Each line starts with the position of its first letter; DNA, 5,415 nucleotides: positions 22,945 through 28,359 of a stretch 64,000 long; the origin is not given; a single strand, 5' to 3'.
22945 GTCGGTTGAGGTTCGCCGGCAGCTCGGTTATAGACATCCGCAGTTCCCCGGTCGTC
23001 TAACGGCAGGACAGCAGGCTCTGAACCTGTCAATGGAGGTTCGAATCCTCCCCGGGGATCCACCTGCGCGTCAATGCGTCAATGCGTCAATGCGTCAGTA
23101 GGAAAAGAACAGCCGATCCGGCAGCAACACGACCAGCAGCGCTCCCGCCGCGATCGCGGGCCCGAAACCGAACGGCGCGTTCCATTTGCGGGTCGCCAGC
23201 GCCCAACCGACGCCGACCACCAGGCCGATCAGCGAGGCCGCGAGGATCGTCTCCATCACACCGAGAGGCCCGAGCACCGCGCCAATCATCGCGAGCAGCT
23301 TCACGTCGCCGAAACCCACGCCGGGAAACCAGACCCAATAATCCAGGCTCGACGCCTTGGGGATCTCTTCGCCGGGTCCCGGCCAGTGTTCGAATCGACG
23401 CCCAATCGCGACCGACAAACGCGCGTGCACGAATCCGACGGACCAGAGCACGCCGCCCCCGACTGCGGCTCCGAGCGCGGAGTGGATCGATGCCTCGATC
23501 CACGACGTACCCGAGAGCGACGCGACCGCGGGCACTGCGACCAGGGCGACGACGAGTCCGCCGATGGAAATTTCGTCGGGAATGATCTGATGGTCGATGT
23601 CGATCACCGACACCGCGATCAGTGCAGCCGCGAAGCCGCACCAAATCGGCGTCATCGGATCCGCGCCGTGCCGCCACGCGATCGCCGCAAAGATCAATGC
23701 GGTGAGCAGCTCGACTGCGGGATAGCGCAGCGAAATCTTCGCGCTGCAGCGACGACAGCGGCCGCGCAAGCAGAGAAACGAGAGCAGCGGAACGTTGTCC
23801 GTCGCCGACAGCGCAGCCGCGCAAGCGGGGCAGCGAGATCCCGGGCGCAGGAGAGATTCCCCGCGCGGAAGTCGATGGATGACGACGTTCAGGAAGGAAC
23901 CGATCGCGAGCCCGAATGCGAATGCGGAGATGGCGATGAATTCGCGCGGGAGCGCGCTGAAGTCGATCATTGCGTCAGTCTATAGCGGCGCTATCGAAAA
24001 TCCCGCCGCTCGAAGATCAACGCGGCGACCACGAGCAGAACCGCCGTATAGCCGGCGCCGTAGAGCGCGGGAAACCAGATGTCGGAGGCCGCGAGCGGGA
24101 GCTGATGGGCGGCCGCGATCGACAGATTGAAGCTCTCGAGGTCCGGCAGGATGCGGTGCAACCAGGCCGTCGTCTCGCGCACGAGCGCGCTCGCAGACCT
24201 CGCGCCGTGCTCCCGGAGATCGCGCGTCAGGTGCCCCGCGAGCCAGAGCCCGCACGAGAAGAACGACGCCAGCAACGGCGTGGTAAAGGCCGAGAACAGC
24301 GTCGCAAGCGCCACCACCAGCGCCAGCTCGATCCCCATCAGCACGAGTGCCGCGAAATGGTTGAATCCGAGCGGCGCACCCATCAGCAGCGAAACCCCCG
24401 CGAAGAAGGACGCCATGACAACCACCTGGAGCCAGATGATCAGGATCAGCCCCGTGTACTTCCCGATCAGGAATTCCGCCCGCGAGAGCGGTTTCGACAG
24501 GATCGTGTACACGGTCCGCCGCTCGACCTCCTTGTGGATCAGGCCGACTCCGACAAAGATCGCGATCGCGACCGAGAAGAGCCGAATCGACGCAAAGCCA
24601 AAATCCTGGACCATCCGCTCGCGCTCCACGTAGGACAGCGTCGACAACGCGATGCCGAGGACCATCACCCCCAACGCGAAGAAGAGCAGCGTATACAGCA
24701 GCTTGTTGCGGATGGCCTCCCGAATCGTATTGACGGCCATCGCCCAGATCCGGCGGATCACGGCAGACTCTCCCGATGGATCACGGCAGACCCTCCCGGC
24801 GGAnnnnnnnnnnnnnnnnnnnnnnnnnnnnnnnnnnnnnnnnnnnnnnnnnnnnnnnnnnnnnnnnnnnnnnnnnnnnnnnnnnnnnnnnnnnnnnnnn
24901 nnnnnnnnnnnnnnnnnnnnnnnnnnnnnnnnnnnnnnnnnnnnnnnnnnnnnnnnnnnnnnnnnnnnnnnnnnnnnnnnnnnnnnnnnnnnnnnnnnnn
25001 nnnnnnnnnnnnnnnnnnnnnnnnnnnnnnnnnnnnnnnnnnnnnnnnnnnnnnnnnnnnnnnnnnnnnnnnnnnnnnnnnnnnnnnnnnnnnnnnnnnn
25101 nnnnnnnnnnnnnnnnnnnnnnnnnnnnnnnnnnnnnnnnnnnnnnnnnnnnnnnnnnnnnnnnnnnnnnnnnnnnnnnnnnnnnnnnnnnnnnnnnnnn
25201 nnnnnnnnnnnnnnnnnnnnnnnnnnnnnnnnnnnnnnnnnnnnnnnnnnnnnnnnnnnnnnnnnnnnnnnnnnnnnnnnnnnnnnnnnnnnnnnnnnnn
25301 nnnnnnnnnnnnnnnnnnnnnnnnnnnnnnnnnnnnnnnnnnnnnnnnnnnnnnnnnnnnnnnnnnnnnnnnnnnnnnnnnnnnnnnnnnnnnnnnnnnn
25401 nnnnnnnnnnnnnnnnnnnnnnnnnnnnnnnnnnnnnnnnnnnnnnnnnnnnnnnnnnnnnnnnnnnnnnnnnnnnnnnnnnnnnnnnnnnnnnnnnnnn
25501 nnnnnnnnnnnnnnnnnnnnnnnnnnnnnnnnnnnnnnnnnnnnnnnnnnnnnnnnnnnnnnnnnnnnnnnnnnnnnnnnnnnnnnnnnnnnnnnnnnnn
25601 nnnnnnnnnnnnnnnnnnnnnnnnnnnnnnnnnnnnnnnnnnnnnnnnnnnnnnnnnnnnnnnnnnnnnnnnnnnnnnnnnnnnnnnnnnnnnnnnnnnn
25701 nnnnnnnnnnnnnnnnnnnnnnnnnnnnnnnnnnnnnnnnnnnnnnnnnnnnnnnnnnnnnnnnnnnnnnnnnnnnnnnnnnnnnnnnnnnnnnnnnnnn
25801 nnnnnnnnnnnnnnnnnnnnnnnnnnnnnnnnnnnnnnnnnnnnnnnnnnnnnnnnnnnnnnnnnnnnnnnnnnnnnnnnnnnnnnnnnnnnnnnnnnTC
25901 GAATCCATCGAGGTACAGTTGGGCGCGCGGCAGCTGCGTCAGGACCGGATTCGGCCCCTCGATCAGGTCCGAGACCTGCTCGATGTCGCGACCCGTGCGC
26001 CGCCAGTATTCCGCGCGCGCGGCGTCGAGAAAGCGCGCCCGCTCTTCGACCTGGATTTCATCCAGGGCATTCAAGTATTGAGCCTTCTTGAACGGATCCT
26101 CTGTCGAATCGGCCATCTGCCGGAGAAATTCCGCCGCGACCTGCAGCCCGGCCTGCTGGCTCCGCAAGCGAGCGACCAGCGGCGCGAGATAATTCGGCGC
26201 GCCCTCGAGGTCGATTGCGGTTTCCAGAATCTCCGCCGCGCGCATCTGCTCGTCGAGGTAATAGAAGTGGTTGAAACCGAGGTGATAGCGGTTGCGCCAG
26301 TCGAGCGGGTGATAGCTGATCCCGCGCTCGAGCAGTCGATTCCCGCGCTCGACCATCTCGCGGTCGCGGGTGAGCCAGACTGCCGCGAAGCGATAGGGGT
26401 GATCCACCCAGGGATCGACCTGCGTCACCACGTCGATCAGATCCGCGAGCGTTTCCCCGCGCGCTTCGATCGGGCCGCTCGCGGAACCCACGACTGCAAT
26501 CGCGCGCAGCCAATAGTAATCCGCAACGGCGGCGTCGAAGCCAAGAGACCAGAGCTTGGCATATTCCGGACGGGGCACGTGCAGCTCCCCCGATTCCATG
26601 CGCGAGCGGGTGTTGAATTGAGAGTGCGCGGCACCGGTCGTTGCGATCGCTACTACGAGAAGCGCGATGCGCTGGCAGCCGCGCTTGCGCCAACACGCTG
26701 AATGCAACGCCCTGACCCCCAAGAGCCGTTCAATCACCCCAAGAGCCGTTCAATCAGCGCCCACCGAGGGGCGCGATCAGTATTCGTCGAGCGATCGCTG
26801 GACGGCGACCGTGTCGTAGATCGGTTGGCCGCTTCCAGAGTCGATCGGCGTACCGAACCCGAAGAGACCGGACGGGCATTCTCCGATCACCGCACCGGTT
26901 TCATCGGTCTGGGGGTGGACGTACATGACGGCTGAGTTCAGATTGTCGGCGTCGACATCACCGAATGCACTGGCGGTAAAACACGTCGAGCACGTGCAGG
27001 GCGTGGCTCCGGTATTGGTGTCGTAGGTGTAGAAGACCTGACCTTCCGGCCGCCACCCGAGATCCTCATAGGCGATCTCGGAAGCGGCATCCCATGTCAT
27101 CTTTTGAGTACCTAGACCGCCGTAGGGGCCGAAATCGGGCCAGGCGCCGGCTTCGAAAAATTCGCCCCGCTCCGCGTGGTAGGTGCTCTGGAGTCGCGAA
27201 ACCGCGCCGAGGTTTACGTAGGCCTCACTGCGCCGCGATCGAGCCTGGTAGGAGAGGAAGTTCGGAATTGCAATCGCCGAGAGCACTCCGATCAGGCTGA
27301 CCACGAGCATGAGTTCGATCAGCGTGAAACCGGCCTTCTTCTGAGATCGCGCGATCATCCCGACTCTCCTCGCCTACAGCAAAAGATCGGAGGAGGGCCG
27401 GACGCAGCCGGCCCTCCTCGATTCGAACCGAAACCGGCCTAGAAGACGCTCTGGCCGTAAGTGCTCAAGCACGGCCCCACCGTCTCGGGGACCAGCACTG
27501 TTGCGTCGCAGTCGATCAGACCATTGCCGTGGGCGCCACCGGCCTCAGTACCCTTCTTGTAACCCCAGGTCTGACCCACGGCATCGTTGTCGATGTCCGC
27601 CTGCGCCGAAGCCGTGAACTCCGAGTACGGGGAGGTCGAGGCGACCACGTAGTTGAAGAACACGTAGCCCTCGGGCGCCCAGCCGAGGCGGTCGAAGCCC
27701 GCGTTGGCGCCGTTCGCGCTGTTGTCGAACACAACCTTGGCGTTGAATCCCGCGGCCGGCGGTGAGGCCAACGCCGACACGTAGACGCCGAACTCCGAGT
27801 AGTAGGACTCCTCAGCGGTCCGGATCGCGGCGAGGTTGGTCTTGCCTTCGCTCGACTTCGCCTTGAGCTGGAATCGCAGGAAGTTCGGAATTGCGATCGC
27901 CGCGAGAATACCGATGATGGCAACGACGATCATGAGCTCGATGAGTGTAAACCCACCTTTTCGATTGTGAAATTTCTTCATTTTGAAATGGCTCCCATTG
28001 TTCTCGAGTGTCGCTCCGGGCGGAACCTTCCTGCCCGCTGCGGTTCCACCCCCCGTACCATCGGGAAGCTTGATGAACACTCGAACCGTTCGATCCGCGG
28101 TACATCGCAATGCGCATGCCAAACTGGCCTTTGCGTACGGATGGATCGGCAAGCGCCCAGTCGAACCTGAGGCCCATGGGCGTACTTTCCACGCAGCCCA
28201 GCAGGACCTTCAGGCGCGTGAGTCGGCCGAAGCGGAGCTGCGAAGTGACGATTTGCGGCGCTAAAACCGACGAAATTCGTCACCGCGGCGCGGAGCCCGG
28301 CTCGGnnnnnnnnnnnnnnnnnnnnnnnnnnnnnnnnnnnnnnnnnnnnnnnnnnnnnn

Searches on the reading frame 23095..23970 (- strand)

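Call 69: search_protein_families(library=pfam, proteins=[window:23095-23970:-], max_evalue=0.00001)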
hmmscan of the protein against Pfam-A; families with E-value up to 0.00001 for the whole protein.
window:23095-23970:- (291 aa): 2 families
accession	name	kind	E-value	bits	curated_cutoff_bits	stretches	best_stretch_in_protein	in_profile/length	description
PF06750.18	A24_N_bact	-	4e-35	120.2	23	1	19-100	2-83/84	Bacterial Peptidase A24 N-terminal domain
PF01478.23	Peptidase_A24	-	5.8e-17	62.5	26.5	1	113-254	3-104/104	Type IV leader peptidase family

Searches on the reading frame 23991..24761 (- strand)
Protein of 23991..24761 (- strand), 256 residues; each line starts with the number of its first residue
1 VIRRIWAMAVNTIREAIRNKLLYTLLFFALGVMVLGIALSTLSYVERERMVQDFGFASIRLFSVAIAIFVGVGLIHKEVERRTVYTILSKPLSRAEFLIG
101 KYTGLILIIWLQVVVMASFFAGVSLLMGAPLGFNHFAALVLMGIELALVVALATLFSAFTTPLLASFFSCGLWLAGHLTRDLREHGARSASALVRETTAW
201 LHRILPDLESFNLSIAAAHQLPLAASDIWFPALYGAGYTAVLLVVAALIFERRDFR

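Call 69: search_protein_families(library=pfam, proteins=[window:23991-24761:-], max_evalue=0.00001)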
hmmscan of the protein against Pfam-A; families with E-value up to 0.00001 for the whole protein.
window:23991-24761:- (256 aa): 2 families
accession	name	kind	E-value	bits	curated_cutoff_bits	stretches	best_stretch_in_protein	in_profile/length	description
PF12679.13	ABC2_membrane_2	-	1.2e-15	58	27.2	1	41-254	56-282/283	ABC-2 family transporter protein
PF12730.13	ABC2_membrane_4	-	1.6e-06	28.6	27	1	18-159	11-157/179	ABC-2 family transporter protein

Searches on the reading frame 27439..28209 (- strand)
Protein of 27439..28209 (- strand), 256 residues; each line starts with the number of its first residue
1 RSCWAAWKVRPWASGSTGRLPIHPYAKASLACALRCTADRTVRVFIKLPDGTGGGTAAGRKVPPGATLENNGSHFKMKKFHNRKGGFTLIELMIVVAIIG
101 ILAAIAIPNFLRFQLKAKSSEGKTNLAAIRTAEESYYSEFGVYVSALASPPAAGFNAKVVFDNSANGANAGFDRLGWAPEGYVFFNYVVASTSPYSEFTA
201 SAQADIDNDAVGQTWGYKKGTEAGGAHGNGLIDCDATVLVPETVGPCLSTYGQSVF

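Call 69: search_protein_families(library=pfam, proteins=[window:27439-28209:-], max_evalue=0.00001)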
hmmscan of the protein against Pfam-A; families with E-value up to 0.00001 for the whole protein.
window:27439-28209:- (256 aa): 1 family
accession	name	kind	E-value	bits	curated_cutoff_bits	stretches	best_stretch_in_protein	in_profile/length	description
PF07963.17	N_methyl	-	8.3e-10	38.3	21.2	1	82-107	2-27/27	Prokaryotic N-terminal methylation motif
